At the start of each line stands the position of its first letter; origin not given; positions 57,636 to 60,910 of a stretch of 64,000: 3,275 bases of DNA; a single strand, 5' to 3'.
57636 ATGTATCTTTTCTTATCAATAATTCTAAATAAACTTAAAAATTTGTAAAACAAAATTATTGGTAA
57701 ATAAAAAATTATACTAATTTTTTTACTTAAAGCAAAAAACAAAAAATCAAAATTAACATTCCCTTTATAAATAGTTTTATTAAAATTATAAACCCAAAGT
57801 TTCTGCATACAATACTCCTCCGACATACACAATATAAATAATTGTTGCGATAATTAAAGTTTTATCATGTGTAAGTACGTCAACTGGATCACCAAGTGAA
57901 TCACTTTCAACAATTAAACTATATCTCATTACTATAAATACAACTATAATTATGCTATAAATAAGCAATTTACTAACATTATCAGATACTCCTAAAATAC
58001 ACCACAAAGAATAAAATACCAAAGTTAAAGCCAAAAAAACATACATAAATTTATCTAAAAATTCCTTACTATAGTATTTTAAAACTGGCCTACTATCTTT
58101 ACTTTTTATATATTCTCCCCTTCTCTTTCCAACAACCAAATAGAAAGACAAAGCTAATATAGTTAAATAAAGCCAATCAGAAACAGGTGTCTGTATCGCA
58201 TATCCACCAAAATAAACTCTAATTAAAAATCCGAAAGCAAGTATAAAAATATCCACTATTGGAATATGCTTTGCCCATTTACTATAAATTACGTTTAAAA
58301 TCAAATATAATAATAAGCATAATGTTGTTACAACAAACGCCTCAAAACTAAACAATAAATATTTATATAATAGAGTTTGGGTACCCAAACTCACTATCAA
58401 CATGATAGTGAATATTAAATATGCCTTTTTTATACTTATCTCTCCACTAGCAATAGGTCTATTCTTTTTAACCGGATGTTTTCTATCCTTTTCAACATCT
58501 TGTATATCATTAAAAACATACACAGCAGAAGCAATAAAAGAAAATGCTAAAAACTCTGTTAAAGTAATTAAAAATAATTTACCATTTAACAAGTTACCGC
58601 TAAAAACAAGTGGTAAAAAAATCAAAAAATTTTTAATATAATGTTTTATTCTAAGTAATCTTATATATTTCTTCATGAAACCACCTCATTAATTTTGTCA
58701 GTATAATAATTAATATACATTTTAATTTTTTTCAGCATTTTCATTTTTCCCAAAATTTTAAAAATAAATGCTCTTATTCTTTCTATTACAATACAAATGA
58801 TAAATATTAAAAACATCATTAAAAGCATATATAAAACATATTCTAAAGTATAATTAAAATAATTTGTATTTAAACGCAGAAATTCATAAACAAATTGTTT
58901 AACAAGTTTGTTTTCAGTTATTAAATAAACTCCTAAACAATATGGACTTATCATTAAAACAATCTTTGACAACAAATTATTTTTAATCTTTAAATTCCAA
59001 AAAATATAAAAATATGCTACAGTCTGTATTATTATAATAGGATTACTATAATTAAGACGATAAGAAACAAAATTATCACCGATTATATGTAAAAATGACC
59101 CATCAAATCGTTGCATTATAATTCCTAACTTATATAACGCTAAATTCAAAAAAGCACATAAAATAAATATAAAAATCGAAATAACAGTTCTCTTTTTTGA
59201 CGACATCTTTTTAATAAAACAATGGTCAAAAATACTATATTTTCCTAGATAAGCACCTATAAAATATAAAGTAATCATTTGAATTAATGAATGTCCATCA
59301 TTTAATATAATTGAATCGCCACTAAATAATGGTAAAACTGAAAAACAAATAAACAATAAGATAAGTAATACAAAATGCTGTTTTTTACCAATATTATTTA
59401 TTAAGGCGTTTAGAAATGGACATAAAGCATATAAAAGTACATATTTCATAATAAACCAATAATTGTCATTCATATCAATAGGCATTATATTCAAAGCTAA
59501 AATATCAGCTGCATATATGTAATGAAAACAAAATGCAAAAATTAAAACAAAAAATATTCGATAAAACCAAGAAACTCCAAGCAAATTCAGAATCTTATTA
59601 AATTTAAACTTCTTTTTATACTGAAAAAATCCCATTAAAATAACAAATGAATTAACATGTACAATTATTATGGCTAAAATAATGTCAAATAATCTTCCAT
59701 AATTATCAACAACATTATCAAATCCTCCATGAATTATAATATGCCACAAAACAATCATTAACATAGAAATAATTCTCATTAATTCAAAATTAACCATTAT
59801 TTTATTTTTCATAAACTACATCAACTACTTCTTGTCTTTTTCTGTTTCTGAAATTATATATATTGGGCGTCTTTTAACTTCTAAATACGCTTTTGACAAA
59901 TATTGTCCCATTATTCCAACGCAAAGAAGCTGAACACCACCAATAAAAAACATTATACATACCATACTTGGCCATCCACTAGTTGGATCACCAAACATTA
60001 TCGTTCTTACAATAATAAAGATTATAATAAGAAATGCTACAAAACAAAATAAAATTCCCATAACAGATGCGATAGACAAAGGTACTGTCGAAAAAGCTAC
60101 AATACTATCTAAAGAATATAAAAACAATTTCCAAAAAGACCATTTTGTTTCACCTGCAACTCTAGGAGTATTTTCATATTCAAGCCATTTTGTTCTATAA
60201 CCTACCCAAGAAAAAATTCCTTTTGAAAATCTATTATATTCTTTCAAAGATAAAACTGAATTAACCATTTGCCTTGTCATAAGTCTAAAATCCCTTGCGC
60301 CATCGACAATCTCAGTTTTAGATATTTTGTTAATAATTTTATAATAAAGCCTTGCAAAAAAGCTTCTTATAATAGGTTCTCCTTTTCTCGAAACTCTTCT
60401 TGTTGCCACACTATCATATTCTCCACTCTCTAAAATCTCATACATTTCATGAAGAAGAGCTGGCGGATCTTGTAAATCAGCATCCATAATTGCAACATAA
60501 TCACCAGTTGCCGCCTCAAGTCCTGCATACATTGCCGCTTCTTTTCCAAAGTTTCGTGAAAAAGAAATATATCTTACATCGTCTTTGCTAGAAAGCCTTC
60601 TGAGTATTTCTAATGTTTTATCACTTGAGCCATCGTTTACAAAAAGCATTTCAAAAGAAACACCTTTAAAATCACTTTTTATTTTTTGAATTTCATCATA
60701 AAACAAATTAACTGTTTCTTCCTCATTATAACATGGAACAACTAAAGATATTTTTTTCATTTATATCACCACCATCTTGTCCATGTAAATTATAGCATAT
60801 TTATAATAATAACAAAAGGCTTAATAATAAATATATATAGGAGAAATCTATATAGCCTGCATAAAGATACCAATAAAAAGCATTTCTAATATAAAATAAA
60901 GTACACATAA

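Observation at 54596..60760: Autonomous 4-gene operon pairing an Rv3806c-type polyprenyl-phosphate phosphoribosyltransferase with a GtrB-type GT2, an O-acyltransferase and a 1070-aa HAD-like/polytopic/extracellular fusion protein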

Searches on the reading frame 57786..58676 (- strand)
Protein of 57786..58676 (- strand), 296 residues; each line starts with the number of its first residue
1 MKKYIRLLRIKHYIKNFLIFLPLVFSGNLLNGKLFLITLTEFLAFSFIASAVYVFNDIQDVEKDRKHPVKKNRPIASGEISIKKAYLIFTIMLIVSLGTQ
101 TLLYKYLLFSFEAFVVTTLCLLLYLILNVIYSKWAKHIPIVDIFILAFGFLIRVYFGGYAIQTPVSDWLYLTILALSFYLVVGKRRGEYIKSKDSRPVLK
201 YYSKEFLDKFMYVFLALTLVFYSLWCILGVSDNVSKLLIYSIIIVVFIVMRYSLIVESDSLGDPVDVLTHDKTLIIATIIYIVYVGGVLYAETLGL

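Call 3: search_protein_families(library=pfam, proteins=[window:57786-58676:-], max_evalue=0.01)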
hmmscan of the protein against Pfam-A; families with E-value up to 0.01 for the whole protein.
window:57786-58676:- (296 aa): 1 family
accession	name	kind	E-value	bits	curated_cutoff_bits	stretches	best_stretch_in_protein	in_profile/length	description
PF01040.23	UbiA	-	2.8e-23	82.9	34.2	1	37-258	21-235/250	UbiA prenyltransferase family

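Call 4: search_protein_families(library=ncbifam, proteins=[window:57786-58676:-], max_evalue=0.01)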
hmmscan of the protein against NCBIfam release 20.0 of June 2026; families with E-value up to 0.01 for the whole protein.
window:57786-58676:- (296 aa): 15 families
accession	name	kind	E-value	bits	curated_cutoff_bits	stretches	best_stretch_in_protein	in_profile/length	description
NF008977.0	PRK12324.1-2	equivalog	9e-56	189.4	234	1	2-291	3-289/297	decaprenyl-phosphate phosphoribosyltransferase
NF008978.0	PRK12324.1-4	equivalog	2.6e-53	181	207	1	4-286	35-316/322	decaprenyl-phosphate phosphoribosyltransferase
NF006088.0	PRK08238.1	equivalog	1.6e-43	149.1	351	1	2-197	193-378/482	UbiA family prenyltransferase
NF008976.0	PRK12324.1-1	equivalog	4.4e-36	124.8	474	1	5-289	22-303/306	decaprenyl-phosphate phosphoribosyltransferase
NF009523.0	PRK12884.1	equivalog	2.5e-13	49.8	269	1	1-258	4-250/279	prenyltransferase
TIGR01474.1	ubiA_proteo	equivalog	7.7e-11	42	275.45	1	2-259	2-254/282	4-hydroxybenzoate octaprenyltransferase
NF009609.0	PRK13106.1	equivalog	1.6e-09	37.6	349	1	4-107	18-120/301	prenyltransferase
TIGR01475.1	ubiA_other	subfamily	1.9e-07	30.9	180.8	1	2-181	3-170/282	UbiA-like polyprenyltransferase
NF009514.0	PRK12873.1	equivalog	3.9e-07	29.7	246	1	2-117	11-129/297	4-hydroxybenzoate polyprenyltransferase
NF035940.1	prenyl_rel_EboC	equivalog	3.1e-06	26.8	250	1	43-193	46-185/292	UbiA-like protein EboC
TIGR01473.1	cyoE_ctaB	equivalog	3.5e-06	27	210.3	1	3-259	2-254/281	heme o synthase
NF009526.0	PRK12888.1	equivalog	0.00046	19.7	364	1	30-109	50-125/301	4-hydroxybenzoate octaprenyltransferase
NF003349.0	PRK04375.1-2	equivalog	0.00047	19.4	246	1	42-143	65-158/318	heme o synthase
NF005742.0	PRK07566.1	equivalog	0.00092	18.4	313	1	47-133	77-151/315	chlorophyll synthase ChlG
TIGR01476.1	chlor_syn_BchG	subfamily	0.0014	18.1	212.3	0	72-127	72-122/283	(bacterio)chlorophyll synthase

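Call 6: search_solved_structures(query=window:57786-58676:-, max_evalue=0.01, show_alignments=1)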
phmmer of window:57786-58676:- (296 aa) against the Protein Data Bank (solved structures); distinct sequences matched with E-value up to 0.01: 6.
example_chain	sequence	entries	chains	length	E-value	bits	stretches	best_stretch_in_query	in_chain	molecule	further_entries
8j8j_D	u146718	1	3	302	4e-32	115.3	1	5-288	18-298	Decaprenyl-phosphate phosphoribosyltransferase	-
8j8k_A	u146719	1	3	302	6.7e-23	85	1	5-288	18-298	Decaprenyl-phosphate phosphoribosyltransferase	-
4tq3_A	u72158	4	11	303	2e-07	34.3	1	3-268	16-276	Prenyltransferase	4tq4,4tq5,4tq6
4od4_A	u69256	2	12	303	9.7e-05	25.4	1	5-110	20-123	4-hydroxybenzoate octaprenyltransferase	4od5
9sau_C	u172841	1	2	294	0.0063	19.5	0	25-123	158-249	Chlorophyll a synthase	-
9sas_C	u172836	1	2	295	0.0063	19.5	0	25-123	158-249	Chlorophyll a synthase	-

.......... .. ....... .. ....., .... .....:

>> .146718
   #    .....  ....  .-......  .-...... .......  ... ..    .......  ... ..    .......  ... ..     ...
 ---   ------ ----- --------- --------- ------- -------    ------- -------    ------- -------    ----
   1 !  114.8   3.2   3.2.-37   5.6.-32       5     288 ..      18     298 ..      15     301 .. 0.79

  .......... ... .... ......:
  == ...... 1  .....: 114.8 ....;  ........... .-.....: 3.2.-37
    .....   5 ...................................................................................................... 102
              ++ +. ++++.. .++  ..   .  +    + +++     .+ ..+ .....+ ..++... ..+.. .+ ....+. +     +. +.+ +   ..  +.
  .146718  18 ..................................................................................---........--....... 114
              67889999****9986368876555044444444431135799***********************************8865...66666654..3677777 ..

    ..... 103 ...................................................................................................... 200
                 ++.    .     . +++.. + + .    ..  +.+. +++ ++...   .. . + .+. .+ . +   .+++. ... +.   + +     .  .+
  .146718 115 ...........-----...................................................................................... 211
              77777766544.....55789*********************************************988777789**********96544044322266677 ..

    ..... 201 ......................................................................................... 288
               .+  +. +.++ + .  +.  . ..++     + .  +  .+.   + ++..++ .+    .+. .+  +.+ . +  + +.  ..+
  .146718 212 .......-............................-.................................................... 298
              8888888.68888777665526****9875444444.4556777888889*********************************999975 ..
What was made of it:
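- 57786..58676 (-): UbiA-fold polyprenyl-phosphate 5-phosphoribosyltransferase (PPPRS, Rv3806c type; 296 aa). Rv3806c structure 8j8j E 4e-32; next UbiA structure 2e-7 (call 6).
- On Polyprenyl-phosphate phosphoribosyltransferase (DPPRS/PPPRS, Rv3806c type): PDB Rv3806c E 4e-32; next UbiA 2e-7 (call 6).
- Rv3806c matches at E 4e-32 (call 6).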

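Call 47: search_dna_similar(query=window:57786-58676:-, collection=phages, mode=protein, max_evalue=1e-8, max_rows=15)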
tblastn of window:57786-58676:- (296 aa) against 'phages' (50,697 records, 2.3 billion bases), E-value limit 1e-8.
Records with a match: 1; places in all: 1; records where one place covers at least 80% of the query: 1.
Best place of each record, by identity: <60% 1.
By first word of the organism name: Bacteriophage 1.
By host as written in the record: - 1.
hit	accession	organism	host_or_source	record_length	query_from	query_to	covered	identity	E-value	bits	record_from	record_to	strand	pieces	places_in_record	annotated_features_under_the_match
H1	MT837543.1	Bacteriophage sp.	human fecal samples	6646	1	283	96%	34.1%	2e-34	138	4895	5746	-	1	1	record has no annotation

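Call 49: get_annotated_region(hit=H1, flank=6000)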
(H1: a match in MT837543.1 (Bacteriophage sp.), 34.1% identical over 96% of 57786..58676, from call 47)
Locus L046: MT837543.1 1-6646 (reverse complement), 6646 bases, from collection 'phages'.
description: UNVERIFIED: Bacteriophage sp. clone scaffold_5080 genomic sequence.
organism: Bacteriophage sp. (NCBI taxid 38018)
taxonomy: Viruses
host: -; source: human fecal samples; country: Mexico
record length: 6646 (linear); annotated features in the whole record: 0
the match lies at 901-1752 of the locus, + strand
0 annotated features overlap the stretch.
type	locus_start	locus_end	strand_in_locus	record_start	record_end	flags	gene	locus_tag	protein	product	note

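Call 53: search_protein_families(library=pfam, proteins=[L046:898-1779:+, L046:1789-2388:+, L046:2385-2741:+, L046:2746-3711:+, L046:3722-5419:+], max_evalue=0.01)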
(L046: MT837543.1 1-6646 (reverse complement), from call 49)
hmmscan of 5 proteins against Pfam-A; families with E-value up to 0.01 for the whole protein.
L046:898-1779:+ (293 aa): 2 families
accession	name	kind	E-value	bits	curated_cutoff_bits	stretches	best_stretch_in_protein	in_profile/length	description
PF01040.23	UbiA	-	6.1e-24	85.1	34.2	1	36-253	22-228/250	UbiA prenyltransferase family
PF19211.5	CoV_NSP2_N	-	0.0075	16.4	29.7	0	185-239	35-89/204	Coronavirus replicase NSP2, N-terminal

L046:1789-2388:+ (199 aa): 1 family
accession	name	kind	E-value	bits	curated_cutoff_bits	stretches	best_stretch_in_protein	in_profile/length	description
PF12710.13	HAD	-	1.4e-31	110.9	27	1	5-186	1-188/189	haloacid dehalogenase-like hydrolase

L046:2385-2741:+ (118 aa): 3 families
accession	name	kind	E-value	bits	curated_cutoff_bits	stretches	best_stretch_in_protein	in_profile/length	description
PF00892.27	EamA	-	3.1e-07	31.2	28.2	1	51-116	69-134/135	EamA-like transporter family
PF00893.25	Multi_Drug_Res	-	7e-07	30.1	23.7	1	26-108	10-93/93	Small Multidrug Resistance protein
PF10639.15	TMEM234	-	0.0015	19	30.1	1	35-115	31-112/113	Putative transmembrane family 234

L046:2746-3711:+ (321 aa): 9 families
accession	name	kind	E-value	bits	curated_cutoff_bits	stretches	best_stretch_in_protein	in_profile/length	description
PF01370.27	Epimerase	-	3.3e-35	122.1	20.9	1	4-229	2-240/240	NAD dependent epimerase/dehydratase family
PF16363.11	GDP_Man_Dehyd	-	1.6e-28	100.6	27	1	4-313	1-331/332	GDP-mannose 4,6 dehydratase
PF01073.25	3Beta_HSD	-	7.5e-16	58.4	22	1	5-218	2-230/280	3-beta hydroxysteroid dehydrogenase/isomerase family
PF07993.18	NAD_binding_4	-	8.7e-11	41.9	20.1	1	66-180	90-218/258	Male sterility protein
PF04321.23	RmlD_sub_bind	-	2.9e-10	40.1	27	1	1-165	1-147/287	RmlD substrate binding domain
PF13460.12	NAD_binding_10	-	3.8e-06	27.3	27.2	1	7-170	1-147/184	NAD(P)H-binding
PF02719.21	Polysacc_synt_2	-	0.0011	18.6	20.2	1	18-223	16-223/293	Polysaccharide biosynthesis protein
PF02254.24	TrkA_N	-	0.0023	18.6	23.8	1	7-73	4-71/116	TrkA-N domain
PF03435.24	Sacchrp_dh_NADP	-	0.0097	16.7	25.1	0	5-80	3-84/129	Saccharopine dehydrogenase NADP binding domain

L046:3722-5419:+ (565 aa): 1 family
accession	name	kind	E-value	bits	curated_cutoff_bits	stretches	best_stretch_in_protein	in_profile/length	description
PF19510.5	DUF6044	-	2.4e-103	346.9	27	1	14-564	12-563/564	Protein of unknown function (DUF6044)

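Call 58: find_homologous_proteins(query=window:57786-58676:-, max_evalue=1e-10)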
Query window:57786-58676:- (296 aa): 2411 proteins with E <= 1e-10 among 4866 candidates; the best 120 are listed.
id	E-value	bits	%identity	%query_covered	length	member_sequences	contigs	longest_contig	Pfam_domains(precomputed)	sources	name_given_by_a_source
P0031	2.9e-180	616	100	100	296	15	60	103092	PF01040.24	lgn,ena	-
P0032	4.6e-157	540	85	100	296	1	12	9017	PF01040.24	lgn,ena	-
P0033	1.4e-151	522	81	100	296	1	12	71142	PF01040.24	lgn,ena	-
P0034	1.1e-146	506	77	100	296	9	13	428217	PF01040.24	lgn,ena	-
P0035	2.2e-146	505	78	100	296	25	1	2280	PF01040.24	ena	-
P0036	1.0e-144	500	77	100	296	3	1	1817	PF01040.24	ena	-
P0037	5.5e-140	484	75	100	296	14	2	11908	PF01040.24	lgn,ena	-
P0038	1.2e-139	483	75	100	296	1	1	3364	PF01040.24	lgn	-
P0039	1.6e-134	466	72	100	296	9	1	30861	PF01040.24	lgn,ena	-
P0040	1.3e-132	460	72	98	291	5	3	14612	PF01040.24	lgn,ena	-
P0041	2.1e-131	456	72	98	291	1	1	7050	PF01040.24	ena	-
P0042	5.4e-131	455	71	98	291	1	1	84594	PF01040.24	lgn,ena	-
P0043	7.7e-131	454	71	98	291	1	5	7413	PF01040.24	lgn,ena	-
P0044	3.9e-130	452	71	98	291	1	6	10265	PF01040.24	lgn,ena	-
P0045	1.4e-129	450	71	98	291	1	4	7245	PF01040.24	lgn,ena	-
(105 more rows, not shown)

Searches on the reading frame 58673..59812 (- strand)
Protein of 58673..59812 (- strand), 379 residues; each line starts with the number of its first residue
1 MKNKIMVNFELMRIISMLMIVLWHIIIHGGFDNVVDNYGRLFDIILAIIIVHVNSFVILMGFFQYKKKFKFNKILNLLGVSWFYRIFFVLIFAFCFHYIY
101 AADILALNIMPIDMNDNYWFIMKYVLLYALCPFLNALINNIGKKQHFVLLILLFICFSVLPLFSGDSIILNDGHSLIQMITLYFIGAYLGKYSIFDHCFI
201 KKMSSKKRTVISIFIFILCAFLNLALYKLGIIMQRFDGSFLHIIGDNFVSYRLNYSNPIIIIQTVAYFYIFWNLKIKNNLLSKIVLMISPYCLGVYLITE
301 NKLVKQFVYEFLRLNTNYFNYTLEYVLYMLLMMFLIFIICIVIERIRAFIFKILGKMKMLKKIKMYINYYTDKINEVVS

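Call 3: search_protein_families(library=pfam, proteins=[window:58673-59812:-], max_evalue=0.01)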
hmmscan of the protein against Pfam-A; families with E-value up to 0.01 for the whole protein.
window:58673-59812:- (379 aa): 2 families
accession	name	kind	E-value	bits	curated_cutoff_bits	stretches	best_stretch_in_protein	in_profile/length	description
PF01757.29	Acyl_transf_3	-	9.1e-16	58.2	31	1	8-343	3-324/326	Acyltransferase domain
PF13150.11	TraL_transposon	-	0.0052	17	27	0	134-164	15-45/86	Conjugative transposon protein TraL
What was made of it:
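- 58673..59812 (-): AT3-family membrane O-acyltransferase (379 aa, no SGNH domain). PF01757, 58 bits against a cut-off of 31 (call 3).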

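Call 4: search_protein_families(library=ncbifam, proteins=[window:58673-59812:-], max_evalue=0.01)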
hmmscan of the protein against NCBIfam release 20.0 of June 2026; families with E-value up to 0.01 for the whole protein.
window:58673-59812:- (379 aa): 0 families

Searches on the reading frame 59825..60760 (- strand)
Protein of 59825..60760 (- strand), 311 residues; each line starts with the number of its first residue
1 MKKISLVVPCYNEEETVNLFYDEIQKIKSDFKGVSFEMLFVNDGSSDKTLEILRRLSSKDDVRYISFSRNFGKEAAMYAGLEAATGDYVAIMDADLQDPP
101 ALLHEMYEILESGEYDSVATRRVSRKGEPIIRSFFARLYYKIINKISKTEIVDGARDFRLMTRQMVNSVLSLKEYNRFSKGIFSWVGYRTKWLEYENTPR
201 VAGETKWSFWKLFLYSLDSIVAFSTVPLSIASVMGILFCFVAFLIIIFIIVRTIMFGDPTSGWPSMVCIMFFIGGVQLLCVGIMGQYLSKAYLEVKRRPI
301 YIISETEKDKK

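Call 3: search_protein_families(library=pfam, proteins=[window:59825-60760:-], max_evalue=0.01)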
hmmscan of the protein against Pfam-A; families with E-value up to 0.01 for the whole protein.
window:59825-60760:- (311 aa): 6 families
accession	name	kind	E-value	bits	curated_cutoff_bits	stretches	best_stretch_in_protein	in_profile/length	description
PF00535.33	Glycos_transf_2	-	1.5e-32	113.3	23.3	1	5-167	1-165/168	Glycosyl transferase family 2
PF10111.15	Glyco_tranf_2_2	-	7e-09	36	27.3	1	5-107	1-103/276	Glycosyltransferase like family 2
PF13641.12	Glyco_tranf_2_3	-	4.8e-08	33.7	27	1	4-139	3-139/230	Glycosyltransferase like family 2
PF12804.13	NTP_transf_3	-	0.0011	19.6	27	1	32-146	35-144/160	MobA-like NTP transferase domain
PF13704.12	Glyco_tranf_2_4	-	0.0029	18.5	27.5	1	37-95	21-81/98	Glycosyl transferase family 2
PF13506.12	Glyco_transf_21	-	0.0069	16.3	21.7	0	73-134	18-79/174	Glycosyl transferase family 21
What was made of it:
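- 59825..60760 (-): GtrB-type GT2: polyprenyl-phosphate hexose or HexNAc synthase (311 aa, two C-terminal TM helices). Pfam GT2 1.5e-32 (call 3).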

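Call 4: search_protein_families(library=ncbifam, proteins=[window:59825-60760:-], max_evalue=0.01)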
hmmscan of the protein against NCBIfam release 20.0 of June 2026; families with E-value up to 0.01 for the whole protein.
window:59825-60760:- (311 aa): 20 families
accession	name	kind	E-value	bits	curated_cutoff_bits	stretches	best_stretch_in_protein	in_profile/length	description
NF047588.1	GlcsyltransPgfSStrep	equivalog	1.6e-95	319.9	500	1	3-307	2-306/308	glycosyltransferase PgfS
NF007986.1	PRK10714.1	equivalog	1.5e-44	152.3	529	1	1-306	5-311/316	undecaprenyl-phosphate 4-deoxy-4-formamido-L-arabinose transferase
TIGR03937.1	PgaC_IcaA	equivalog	6.9e-20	71.4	422.3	1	2-153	45-194/407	poly-beta-1,6-N-acetyl-D-glucosamine synthase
NF007482.0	PRK10073.1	equivalog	2.1e-14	53.3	423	1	2-116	6-116/334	glycosyltransferase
NF041875.1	EPS_EpsD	equivalog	1.3e-12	47.8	370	1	4-145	1-138/325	exopolysaccharide biosynthesis glycosyltransferase EpsD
TIGR04283.1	glyco_like_mftF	equivalog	8.8e-12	45.1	182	1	4-115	1-102/221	TIGR04283 family arsenosugar biosynthesis glycosyltransferase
NF047683.1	TeichurnBiosyTuaG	equivalog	3.3e-11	43.3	400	1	3-111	7-112/252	teichuronic acid biosynthesis protein TuaG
NF010496.0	PRK13915.1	equivalog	7.8e-11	41.6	262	1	2-100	31-131/307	glucosyl-3-phosphoglycerate synthase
TIGR04182.1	glyco_TIGR04182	equivalog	2.5e-10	40.2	325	1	4-152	2-142/293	S-layer glycoprotein N-glycosyltransferase AglJ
TIGR03965.1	mycofact_glyco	equivalog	2.8e-10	39.6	280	1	2-125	74-194/467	mycofactocin biosynthesis glycosyltransferase MftF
NF058614.1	PPMAGASynPpgS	equivalog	9.6e-09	35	370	1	5-168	3-164/226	polyprenyl-phospho-N-acetylgalactosaminyl synthase PpgS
NF053739.1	GlytfEpsEBac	equivalog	2e-06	27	450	1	3-120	2-118/265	glycosyltransferase EpsE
TIGR04242.1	nodulat_NodC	equivalog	3.8e-06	26.1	550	1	3-96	49-142/395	chitooligosaccharide synthase NodC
TIGR04009.1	wcaE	equivalog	9.5e-06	25.1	369.2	1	4-93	3-90/248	colanic acid biosynthesis glycosyltransferase WcaE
NF038302.1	EPS_HpsE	equivalog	1.2e-05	24.5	300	1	4-99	3-100/307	hormogonium polysaccharide biosynthesis glycosyltransferase HpsE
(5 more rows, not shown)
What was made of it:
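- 59825..60760 (-): NCBIfam PgfS 320 bits and ArnC 152 bits, both below their equivalog cut-offs (call 4).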

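Call 74: search_solved_structures(query=window:59825-60760:-, max_evalue=0.00001)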
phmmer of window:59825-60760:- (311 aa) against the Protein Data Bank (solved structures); distinct sequences matched with E-value up to 0.00001: 14.
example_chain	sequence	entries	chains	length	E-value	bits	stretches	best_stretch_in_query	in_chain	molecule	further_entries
5ekp_C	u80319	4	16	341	2.3e-79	270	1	3-305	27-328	Uncharacterized glycosyltransferase sll0501 | Glycosyltransferase sll0501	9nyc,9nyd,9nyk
9nye_A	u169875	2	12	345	2.4e-79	270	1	3-305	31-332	Glycosyltransferase sll0501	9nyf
5eke_A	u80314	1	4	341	9.9e-79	267.9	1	3-305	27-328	Uncharacterized glycosyltransferase sll0501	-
9hwj_A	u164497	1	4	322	2.8e-37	131.8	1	1-306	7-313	Undecaprenyl-phosphate 4-deoxy-4-formamido-L-arabinose transferase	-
9bhc_C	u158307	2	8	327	5.1e-36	127.7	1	1-305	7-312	Undecaprenyl-phosphate 4-deoxy-4-formamido-L-arabinose transferase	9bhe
8vxh_A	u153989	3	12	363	7.4e-36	127.2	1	1-305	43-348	Undecaprenyl-phosphate 4-deoxy-4-formamido-L-arabinose transferase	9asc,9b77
5mlz_A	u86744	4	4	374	1e-17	67.6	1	3-141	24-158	Dolichol monophosphate mannose synthase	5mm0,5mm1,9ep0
2z87_A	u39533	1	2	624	5.7e-10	42.2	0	4-112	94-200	Chondroitin synthase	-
2z86_A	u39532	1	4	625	5.7e-10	42.2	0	4-112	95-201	Chondroitin synthase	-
5hea_A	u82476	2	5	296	4.5e-08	36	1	4-114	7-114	Putative glycosyltransferase (GalT1)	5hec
5tze_C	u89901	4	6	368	4.3e-07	32.7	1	3-122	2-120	Glycosyl transferase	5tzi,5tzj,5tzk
5tz8_A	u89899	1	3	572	9.1e-07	31.7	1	3-120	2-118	Glycosyl transferase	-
9jma_A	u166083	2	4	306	2.1e-06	30.5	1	4-113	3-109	GalNAc(5)-diNAcBac-PP-undecaprenol beta-1,3-glucosyltransferase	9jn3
6p61_A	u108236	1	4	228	4.1e-06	29.5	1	4-106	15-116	Glycosyltransferase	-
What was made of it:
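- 59825..60760 (-): Full-length match to the GtrB structure 5ekp, E 2.3e-79, and to ArnC, about 1e-37 (call 74).
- On GtrB-type polyprenyl-phosphate glycosyltransferase (GT2): 5ekp sll0501 E 2.3e-79 over residues 3-305; ArnC about 1e-37 (call 74).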
